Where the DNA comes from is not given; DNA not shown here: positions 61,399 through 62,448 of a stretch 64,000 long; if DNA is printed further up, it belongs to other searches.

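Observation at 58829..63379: Toxin-less six-gene cluster of SUKH, ankyrin and unclassifiable cytoplasmic proteins: candidate orphan poly-immunity (interbacterial defence) island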

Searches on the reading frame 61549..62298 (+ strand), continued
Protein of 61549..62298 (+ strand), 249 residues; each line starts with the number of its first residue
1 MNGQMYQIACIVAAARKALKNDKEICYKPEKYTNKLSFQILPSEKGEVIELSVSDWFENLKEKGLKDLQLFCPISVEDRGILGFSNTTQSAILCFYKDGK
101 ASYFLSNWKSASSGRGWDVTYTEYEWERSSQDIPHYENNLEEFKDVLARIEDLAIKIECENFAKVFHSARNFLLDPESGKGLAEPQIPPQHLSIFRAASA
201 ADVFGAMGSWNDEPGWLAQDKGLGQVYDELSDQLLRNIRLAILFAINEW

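Call 70: search_protein_families(library=pfam, proteins=[L183:9286-9870:+, L169:1460-2236:+, L173:2120-2632:+, L180:3277-3636:+, L188:10013-10849:+, L168:686-1012:+, L185:3679-4062:+, L179:921-1943:+, L175:870-2135:+, L183:8850-9260:+], max_evalue=0.01)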
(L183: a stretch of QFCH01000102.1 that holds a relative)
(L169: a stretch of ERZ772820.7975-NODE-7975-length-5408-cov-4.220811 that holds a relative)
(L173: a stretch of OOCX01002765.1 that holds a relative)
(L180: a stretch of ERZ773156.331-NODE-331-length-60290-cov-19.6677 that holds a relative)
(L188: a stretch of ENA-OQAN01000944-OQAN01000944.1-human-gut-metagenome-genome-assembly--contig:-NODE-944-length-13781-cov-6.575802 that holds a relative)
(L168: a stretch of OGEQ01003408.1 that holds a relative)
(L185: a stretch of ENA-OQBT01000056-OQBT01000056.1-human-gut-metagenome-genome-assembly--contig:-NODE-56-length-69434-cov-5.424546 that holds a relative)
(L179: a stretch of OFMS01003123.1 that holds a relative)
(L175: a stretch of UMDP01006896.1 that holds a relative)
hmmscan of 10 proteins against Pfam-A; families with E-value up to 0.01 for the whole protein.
L183:9286-9870:+ (194 aa): 1 family
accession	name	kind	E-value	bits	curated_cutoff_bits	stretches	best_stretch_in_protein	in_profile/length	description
PF12158.14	DUF3592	-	0.00042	21.4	25.3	1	101-160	17-81/84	Domain of unknown function (DUF3592)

L169:1460-2236:+ (258 aa): 1 family
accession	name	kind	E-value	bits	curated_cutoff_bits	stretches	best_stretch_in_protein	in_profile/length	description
PF09725.14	Fra10Ac1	-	0.0064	17.1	27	1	46-89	22-66/118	Folate-sensitive fragile site protein Fra10Ac1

L173:2120-2632:+ (170 aa): 2 families
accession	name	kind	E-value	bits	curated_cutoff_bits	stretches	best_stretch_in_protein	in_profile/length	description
PF13038.11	DUF3899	-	0.00068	20.4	23.4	1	47-96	5-58/88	Domain of unknown function (DUF3899)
PF20990.2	DUF2207_C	-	0.0013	18.9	33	1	17-131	129-239/247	Predicted membrane protein (DUF2207) C-terminal domain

L180:3277-3636:+ (119 aa): 0 families

L188:10013-10849:+ (278 aa): 1 family
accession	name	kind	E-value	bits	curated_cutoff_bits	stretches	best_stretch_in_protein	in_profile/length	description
PF16440.10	DUF5037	-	1e-166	553.1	25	1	32-278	1-247/247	Domain of unknown function (DUF5037)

L168:686-1012:+ (108 aa): 1 family
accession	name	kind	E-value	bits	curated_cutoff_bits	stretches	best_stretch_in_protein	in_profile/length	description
PF06125.17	DUF961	-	9.9e-42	141.9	25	1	4-103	1-100/100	Bacterial protein of unknown function (DUF961)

L185:3679-4062:+ (127 aa): 1 family
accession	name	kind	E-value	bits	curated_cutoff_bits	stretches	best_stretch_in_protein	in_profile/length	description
PF06125.17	DUF961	-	2.7e-26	92.4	25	1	6-104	2-100/100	Bacterial protein of unknown function (DUF961)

L179:921-1943:+ (340 aa): 4 families
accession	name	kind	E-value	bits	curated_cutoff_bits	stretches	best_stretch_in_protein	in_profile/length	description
PF13481.12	AAA_25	-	4.4e-24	85.6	27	1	19-185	14-193/195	AAA domain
PF06745.19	ATPase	-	1.1e-07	31.9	26.6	1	35-251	16-228/231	KaiC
PF07728.20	AAA_5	-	0.0013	19.2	22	1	42-86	3-47/139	AAA domain (dynein-related subfamily)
PF05729.18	NACHT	-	0.0034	17.7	26.7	0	40-66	2-28/167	NACHT domain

L175:870-2135:+ (421 aa): 2 families
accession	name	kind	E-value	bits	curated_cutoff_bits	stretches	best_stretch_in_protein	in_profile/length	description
PF01076.25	Mob_Pre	-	6.7e-52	176.6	25.5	1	8-216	3-193/196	Plasmid recombination enzyme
PF16454.10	PI3K_P85_iSH2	-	0.0012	19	31.5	1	322-414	6-97/161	Phosphatidylinositol 3-kinase regulatory subunit P85 inter-SH2 domain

L183:8850-9260:+ (136 aa): 3 families
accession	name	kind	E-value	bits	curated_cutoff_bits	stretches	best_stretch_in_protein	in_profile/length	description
PF09346.15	SMI1_KNR4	-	9.2e-07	30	25.4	1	34-126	12-123/125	SMI1 / KNR4 family (SUKH-1)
PF14568.11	SUKH_6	-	0.0013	19.7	27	1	40-108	11-100/119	SMI1-KNR4 cell-wall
PF14567.11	SUKH_5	-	0.0031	17.7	27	1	7-107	3-117/142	SMI1-KNR4 cell-wall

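Call 71: search_protein_families(library=pfam, proteins=[L164:7845-8468:+, L177:3613-3876:+, L187:1758-2285:+, L188:9479-9982:+, L172:1227-1622:+, L178:1441-2556:+, L172:7154-7627:+, L172:9058-9681:+, L172:6207-6983:+, L104:12688-13494:+], max_evalue=0.01)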
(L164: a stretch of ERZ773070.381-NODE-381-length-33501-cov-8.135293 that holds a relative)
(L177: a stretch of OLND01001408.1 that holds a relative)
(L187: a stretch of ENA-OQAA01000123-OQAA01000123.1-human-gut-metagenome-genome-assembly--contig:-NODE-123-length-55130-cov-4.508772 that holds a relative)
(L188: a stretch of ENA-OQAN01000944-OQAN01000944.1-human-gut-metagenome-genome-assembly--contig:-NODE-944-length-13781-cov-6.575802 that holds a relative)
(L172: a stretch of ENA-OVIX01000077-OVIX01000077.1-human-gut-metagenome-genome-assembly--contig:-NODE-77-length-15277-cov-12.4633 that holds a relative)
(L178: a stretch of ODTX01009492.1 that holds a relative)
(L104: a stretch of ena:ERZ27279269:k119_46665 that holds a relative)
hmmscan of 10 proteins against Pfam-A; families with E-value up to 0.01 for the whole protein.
L164:7845-8468:+ (207 aa): 2 families
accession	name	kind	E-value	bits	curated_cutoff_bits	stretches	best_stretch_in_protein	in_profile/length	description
PF09346.15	SMI1_KNR4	-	0.0033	18.5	25.4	1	27-85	62-123/125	SMI1 / KNR4 family (SUKH-1)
PF10786.14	HI_0552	-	0.0087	16.1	25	0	102-152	13-62/202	HI_0552 protein family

L177:3613-3876:+ (87 aa): 0 families

L187:1758-2285:+ (175 aa): 1 family
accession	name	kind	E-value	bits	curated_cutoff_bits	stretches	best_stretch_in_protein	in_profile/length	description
PF21832.1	DUF6892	-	8.6e-44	149.5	24.6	1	38-172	2-136/136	Family of unknown function (DUF6892)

L188:9479-9982:+ (167 aa): 1 family
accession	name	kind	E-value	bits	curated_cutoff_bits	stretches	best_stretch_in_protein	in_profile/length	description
PF11574.13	Rpf1_C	-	0.0049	18.1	21.2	1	101-137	46-82/88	Resuscitation-promoting factor Rpf1, C-terminal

L172:1227-1622:+ (131 aa): 0 families

L178:1441-2556:+ (371 aa): 2 families
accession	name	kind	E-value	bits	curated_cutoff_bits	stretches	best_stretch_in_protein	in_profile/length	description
PF07804.18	HipA_C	-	4.6e-47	160.9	30.5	1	159-363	2-209/213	HipA-like C-terminal domain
PF13657.11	Couple_hipA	-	5.3e-19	69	22.5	1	8-116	1-98/99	HipA N-terminal domain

L172:7154-7627:+ (157 aa): 0 families

L172:9058-9681:+ (207 aa): 0 families

L172:6207-6983:+ (258 aa): 0 families

L104:12688-13494:+ (268 aa): 0 families

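Call 85: fold_search(model_id=the predicted structure, library=viral)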
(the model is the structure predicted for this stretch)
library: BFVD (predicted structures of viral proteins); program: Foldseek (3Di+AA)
matches with E <= 10: 554; with E <= 0.001: 0
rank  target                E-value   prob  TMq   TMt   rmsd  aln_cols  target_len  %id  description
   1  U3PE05                1.1e-02  0.25  0.15  0.15  19.9       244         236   13  (no name in the UniProt tables at hand)
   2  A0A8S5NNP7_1          6.5e-02  0.08  0.13  0.04  24.1       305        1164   12  EF-hand domain-containing protein [Myoviridae sp. ctagO6]
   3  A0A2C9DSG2            7.2e-02  0.23  0.17  0.12  19.2       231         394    9  Uncharacterized protein [Western grey kangaroopox virus]
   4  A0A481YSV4            9.9e-02  0.25  0.20  0.26  10.1       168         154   13  Uncharacterized protein [Marseillevirus LCMAC101]
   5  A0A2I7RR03            1.2e-01  0.97  0.29  0.54   4.9       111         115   17  (no name in the UniProt tables at hand)
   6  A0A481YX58            1.4e-01  0.14  0.15  0.19  13.5       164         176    8  Uncharacterized protein [Marseillevirus LCMAC201]
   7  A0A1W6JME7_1          1.4e-01  0.11  0.14  0.05  17.4       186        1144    9  Tail tape measure protein [Lactococcus phage AM9]
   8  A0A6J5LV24            1.6e-01  0.09  0.15  0.12  29.3       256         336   10  AAA domain containing protein [uncultured Caudovirales phage]
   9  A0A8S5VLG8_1          1.6e-01  0.09  0.14  0.06  21.1       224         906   11  (no name in the UniProt tables at hand)
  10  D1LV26                1.8e-01  0.08  0.14  0.07  29.9       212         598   11  (no name in the UniProt tables at hand)
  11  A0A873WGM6            1.9e-01  0.06  0.11  0.09  25.3       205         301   16  Phage tail assembly chaperone-like domain-containing protein [Synechococcus phage S-H9-1]
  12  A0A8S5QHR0            2.0e-01  0.15  0.15  0.23  16.2       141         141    9  Uncharacterized protein [Siphoviridae sp. cteHV32]
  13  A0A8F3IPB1            2.3e-01  0.09  0.11  0.12  13.1       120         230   16  (no name in the UniProt tables at hand)
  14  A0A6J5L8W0            2.3e-01  0.06  0.10  0.08  27.8       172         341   19  Flagellar basal-body/hook protein, C-terminal domain containing protein [uncultured Caudovirales phage]
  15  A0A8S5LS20            2.6e-01  0.18  0.14  0.22  12.1       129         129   10  Uncharacterized protein [Siphoviridae sp. ct7EW56]
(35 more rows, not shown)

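Call 94: search_protein_families(library=pfam, proteins=[L180:47-2167:+, L185:7365-8909:+, L180:9361-11058:+, L180:11449-12819:+, L170:153-3242:+, L168:2825-4120:+, L185:5011-5616:+, L188:5599-6345:+, L168:6105-6458:+, L180:2815-3156:+], max_evalue=0.001)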
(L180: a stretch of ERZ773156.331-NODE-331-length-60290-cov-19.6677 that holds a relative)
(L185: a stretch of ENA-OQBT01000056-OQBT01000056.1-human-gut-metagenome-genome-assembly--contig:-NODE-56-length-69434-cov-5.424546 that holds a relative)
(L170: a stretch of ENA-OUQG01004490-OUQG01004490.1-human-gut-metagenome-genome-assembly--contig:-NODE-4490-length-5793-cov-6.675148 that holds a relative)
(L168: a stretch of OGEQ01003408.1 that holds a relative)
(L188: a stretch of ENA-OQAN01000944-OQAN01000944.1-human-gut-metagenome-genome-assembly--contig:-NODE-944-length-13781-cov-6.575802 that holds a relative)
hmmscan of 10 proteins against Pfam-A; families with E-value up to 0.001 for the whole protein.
L180:47-2167:+ (706 aa): 4 families
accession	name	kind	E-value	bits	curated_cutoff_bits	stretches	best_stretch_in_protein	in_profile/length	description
PF00239.26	Resolvase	-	3.8e-22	79.4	23.3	1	9-157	2-144/145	Resolvase, N terminal domain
PF07508.19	Recombinase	-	9.6e-22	77.6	21.1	1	182-304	2-101/102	Recombinase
PF14287.11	DUF4368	-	2.9e-20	72.7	25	1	470-536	1-67/67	Domain of unknown function (DUF4368)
PF13408.12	Zn_ribbon_recom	-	8.3e-12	45.7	25.3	1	318-378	2-57/58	Recombinase zinc beta ribbon domain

L185:7365-8909:+ (514 aa): 2 families
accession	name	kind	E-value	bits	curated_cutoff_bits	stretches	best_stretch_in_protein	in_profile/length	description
PF03734.19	YkuD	-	4.7e-23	82.8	23.4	1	384-512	2-146/146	L,D-transpeptidase catalytic domain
PF12229.13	PG_binding_4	-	1.3e-21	77.3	22.1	2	250-358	4-111/117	Putative peptidoglycan binding domain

L180:9361-11058:+ (565 aa): 2 families
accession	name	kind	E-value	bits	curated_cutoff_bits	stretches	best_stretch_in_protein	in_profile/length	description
PF00271.37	Helicase_C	-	2.1e-05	25.2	23.5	1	92-203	12-110/110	Helicase conserved C-terminal domain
PF23267.1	ENOX1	-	5.1e-05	23.8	27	1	251-338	2-83/110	ENOX1-like domain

L180:11449-12819:+ (456 aa): 3 families
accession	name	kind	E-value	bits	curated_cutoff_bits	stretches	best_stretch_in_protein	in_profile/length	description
PF02384.22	N6_Mtase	-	4.4e-19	69.4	20.4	1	13-238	23-260/311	N-6 DNA Methylase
PF07669.17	Eco57I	-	9.1e-12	45.8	25.3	1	72-194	38-170/171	Eco57I restriction-modification methylase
PF01420.25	Methylase_S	-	2.1e-06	28.5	22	1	278-418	16-142/168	Type I restriction modification DNA specificity domain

L170:153-3242:+ (1029 aa): 2 families
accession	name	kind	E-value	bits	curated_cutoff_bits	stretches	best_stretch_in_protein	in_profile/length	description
PF18202.7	TQ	-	2.7e-49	167.2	23.8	2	844-966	2-126/127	T-Q ester bond containing domain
PF17802.7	SpaA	-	5.5e-33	113.4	23.1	2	229-310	8-90/91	Prealbumin-like fold domain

L168:2825-4120:+ (431 aa): 1 family
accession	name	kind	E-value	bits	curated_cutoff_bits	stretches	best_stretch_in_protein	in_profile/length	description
PF00078.32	RVT_1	-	5.1e-35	121.5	29.6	1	85-316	1-205/205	Reverse transcriptase (RNA-dependent DNA polymerase)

L185:5011-5616:+ (201 aa): 1 family
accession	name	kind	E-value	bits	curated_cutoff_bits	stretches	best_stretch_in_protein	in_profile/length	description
PF03575.23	Peptidase_S51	-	1.8e-44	152.4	23.9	1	14-197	19-205/206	Peptidase family S51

L188:5599-6345:+ (248 aa): 1 family
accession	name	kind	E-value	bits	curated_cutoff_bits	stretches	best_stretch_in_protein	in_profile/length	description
PF00905.27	Transpeptidase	-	4.5e-30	105.3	22.1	1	28-247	20-298/299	Penicillin binding protein transpeptidase domain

L168:6105-6458:+ (117 aa): 1 family
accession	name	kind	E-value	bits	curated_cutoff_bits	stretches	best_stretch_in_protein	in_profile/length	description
PF09951.15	Imm33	-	1.1e-19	70.5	25.4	1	23-99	1-77/87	Immunity protein Imm33 domain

L180:2815-3156:+ (113 aa): 0 families
